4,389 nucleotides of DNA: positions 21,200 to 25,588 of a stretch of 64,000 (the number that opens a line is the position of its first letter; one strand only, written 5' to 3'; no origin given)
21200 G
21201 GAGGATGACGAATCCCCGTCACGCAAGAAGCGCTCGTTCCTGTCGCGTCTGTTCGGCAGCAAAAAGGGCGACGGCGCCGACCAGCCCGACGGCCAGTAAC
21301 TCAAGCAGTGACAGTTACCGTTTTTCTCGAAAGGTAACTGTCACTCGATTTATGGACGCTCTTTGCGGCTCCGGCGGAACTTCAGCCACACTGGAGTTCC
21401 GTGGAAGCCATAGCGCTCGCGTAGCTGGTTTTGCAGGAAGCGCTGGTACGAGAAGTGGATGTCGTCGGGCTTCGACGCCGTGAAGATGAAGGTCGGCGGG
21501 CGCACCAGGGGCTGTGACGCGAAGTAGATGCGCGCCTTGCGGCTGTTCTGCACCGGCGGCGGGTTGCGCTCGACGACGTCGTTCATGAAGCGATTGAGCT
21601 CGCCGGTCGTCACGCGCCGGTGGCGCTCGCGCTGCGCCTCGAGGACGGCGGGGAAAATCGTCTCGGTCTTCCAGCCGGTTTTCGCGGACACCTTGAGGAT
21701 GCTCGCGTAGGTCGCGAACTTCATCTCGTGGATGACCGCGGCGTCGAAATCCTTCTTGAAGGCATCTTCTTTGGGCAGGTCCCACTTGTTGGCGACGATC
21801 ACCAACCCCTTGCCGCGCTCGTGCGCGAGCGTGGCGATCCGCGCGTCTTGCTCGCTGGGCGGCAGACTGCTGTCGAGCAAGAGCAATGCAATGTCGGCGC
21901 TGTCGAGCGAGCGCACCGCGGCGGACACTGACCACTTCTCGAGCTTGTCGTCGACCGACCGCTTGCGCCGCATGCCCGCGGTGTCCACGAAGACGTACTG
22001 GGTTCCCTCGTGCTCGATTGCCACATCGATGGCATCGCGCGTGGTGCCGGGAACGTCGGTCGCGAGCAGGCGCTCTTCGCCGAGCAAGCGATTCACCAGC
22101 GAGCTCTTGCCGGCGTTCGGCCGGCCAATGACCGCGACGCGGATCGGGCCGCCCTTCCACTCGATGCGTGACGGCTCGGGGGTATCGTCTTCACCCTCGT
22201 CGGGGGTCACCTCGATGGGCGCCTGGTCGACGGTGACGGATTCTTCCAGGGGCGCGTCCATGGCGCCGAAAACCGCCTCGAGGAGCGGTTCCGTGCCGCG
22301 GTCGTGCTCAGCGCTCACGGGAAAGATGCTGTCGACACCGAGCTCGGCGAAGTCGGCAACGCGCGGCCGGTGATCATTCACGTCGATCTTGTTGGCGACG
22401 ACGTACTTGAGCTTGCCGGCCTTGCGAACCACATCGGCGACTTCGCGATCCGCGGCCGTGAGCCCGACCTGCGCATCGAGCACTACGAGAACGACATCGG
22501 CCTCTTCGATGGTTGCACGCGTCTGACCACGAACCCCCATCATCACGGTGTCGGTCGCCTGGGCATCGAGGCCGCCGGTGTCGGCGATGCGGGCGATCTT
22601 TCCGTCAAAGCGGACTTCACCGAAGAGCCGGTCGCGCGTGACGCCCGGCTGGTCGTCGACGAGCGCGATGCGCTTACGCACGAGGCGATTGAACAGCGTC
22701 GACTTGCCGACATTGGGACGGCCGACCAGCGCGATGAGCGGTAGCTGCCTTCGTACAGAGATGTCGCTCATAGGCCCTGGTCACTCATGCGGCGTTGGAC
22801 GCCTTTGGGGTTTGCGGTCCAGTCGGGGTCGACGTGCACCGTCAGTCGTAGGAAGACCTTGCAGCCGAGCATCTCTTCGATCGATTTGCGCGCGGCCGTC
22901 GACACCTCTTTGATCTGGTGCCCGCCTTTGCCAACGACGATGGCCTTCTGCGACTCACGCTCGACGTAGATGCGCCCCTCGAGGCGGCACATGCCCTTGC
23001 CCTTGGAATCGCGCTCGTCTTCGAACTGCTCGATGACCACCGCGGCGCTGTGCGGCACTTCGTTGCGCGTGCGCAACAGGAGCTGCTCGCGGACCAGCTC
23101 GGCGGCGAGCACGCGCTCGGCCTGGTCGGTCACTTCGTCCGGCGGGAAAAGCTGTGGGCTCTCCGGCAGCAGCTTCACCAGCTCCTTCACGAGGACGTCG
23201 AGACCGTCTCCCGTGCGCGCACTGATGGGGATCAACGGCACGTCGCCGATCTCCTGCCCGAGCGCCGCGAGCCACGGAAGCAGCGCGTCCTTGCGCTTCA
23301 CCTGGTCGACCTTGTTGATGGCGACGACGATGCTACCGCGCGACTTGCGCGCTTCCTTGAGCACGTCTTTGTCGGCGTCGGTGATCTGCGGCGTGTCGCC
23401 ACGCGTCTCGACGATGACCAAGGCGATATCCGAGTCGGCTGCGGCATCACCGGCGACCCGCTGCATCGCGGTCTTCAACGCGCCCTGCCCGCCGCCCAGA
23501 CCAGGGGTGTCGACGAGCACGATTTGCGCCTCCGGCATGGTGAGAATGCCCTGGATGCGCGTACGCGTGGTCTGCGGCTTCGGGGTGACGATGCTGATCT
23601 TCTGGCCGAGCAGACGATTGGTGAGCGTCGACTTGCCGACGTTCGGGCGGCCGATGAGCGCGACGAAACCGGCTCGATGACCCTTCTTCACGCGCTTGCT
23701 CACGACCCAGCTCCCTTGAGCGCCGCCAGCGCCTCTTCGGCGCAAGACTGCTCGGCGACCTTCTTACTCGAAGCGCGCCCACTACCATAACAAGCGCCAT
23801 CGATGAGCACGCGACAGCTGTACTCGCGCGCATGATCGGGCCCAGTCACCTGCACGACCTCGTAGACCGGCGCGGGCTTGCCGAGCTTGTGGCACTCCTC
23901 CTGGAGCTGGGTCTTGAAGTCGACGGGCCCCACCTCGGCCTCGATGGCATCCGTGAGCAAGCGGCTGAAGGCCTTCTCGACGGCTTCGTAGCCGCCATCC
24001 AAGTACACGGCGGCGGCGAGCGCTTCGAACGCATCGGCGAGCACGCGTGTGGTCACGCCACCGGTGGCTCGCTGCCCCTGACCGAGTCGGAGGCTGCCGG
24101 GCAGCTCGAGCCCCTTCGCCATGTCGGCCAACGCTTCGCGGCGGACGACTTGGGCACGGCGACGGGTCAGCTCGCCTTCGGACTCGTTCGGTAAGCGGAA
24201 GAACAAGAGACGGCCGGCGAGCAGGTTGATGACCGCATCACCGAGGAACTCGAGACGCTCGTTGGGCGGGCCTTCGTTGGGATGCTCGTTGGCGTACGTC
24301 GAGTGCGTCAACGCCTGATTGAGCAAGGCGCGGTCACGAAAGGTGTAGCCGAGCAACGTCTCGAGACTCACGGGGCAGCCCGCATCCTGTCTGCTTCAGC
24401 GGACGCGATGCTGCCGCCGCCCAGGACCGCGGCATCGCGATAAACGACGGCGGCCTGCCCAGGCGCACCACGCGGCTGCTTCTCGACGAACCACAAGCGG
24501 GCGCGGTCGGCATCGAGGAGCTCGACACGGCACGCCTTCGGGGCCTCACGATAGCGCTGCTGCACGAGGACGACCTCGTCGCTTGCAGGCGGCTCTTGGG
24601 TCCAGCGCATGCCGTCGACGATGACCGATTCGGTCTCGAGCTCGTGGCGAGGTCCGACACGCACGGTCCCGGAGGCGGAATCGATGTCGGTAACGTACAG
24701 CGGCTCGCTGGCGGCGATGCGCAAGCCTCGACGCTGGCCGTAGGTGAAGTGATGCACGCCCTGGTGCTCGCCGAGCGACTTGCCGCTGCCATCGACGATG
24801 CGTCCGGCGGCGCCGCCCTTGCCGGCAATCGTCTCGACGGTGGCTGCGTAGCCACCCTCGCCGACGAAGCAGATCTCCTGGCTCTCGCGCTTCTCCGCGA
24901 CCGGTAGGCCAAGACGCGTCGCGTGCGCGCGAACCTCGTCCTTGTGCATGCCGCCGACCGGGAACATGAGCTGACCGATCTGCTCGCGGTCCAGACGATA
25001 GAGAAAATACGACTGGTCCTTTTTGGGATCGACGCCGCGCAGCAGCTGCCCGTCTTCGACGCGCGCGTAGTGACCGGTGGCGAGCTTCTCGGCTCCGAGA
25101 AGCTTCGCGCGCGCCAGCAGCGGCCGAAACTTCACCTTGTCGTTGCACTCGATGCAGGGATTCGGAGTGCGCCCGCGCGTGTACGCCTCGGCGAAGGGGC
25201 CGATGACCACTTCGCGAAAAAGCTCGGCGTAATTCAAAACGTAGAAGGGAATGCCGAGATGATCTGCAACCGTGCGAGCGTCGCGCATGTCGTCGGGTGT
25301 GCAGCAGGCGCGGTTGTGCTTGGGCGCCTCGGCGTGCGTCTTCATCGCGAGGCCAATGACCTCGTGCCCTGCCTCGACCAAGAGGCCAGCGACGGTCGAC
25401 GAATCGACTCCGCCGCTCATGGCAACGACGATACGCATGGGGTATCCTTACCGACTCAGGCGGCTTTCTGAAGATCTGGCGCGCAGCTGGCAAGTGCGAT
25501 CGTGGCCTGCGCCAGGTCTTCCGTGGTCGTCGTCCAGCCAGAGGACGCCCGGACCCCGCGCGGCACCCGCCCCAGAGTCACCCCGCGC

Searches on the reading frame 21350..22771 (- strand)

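Call 67: search_protein_families(library=pfam, proteins=[window:21350-22771:-], max_evalue=0.001)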
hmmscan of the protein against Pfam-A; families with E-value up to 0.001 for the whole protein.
window:21350-22771:- (473 aa): 13 families
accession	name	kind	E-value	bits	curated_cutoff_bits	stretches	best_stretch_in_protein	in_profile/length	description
PF01926.29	MMR_HSR1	-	2.8e-53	179.3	21.9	2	211-329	1-113/113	50S ribosome-binding GTPase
PF14714.11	KH_dom-like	-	1.1e-29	102.9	27.3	1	386-466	1-81/81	KH-domain-like of EngA bacterial GTPase enzymes, C-terminal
PF02421.24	FeoB_N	-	9.9e-20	71.1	27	2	13-102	3-90/156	Ferrous iron transport protein B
PF00009.33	GTP_EFTU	-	7e-19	68.6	26.5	2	212-378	6-184/188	Elongation factor Tu GTP binding domain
PF00350.29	Dynamin_N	-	1.6e-16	61.2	27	1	212-254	1-42/168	Dynamin family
PF04548.22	AIG1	-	2.9e-09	37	27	0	13-117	3-109/212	AIG1 family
PF03193.22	RsgA_GTPase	-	1.1e-08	35.5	30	0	212-241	109-138/174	RsgA GTPase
PF00071.28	Ras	-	1.2e-08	35.1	21.6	0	212-378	2-158/162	Ras family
PF08477.19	Roc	-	2.2e-06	28.4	27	0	13-36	2-25/119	Ras of Complex, Roc, domain of DAPkinase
PF13401.12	AAA_22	-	0.00015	22.5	27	0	12-53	7-54/130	AAA domain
PF13238.12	AAA_18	-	0.0002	22.2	29.4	0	13-85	1-68/128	AAA domain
PF00025.27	Arf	-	0.0002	21.4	22.3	0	210-366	15-160/174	ADP-ribosylation factor family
PF00005.33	ABC_tran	-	0.00023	22.2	25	0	211-290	13-93/137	ABC transporter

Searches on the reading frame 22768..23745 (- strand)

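Call 67: search_protein_families(library=pfam, proteins=[window:22768-23745:-], max_evalue=0.001)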
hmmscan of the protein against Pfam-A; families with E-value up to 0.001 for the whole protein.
window:22768-23745:- (325 aa): 7 families
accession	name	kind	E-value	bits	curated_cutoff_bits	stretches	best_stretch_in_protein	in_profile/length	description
PF01926.29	MMR_HSR1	-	6.4e-24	84.7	21.9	1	28-145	2-113/113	50S ribosome-binding GTPase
PF07650.23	KH_2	-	1e-16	61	22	1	229-309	1-77/78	KH domain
PF02421.24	FeoB_N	-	4.6e-12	46.2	27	1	28-188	3-155/156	Ferrous iron transport protein B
PF00009.33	GTP_EFTU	-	3.5e-11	43.5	26.5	1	72-194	68-187/188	Elongation factor Tu GTP binding domain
PF03193.22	RsgA_GTPase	-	2.2e-08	34.6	30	1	20-83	101-168/174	RsgA GTPase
PF00350.29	Dynamin_N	-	7.2e-08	33.1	27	0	28-61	1-34/168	Dynamin family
PF04548.22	AIG1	-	4.9e-05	23.2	27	1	29-136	4-111/212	AIG1 family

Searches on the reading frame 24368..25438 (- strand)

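Call 67: search_protein_families(library=pfam, proteins=[window:24368-25438:-], max_evalue=0.001)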
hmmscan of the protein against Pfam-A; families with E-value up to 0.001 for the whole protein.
window:24368-25438:- (356 aa): 5 families
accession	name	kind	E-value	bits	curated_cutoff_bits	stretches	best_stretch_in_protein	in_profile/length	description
PF03054.22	tRNA_Me_trans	-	9.9e-73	244.5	20.6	1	1-193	1-201/202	tRNA methyl transferase HUP domain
PF20259.3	tRNA_Me_trans_M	-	5.4e-16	58.3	27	1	210-262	11-65/66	tRNA methyl transferase PRC-barrel domain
PF20258.4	tRNA_Me_trans_C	-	2.4e-13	50.6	20.6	1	271-344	3-77/77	Aminomethyltransferase beta-barrel domain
PF02540.23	NAD_synthase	-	4.3e-06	26.5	21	1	3-73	21-84/242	NAD synthase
PF00733.27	Asn_synthase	-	6.3e-05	23.2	21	1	5-70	22-81/354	Asparagine synthase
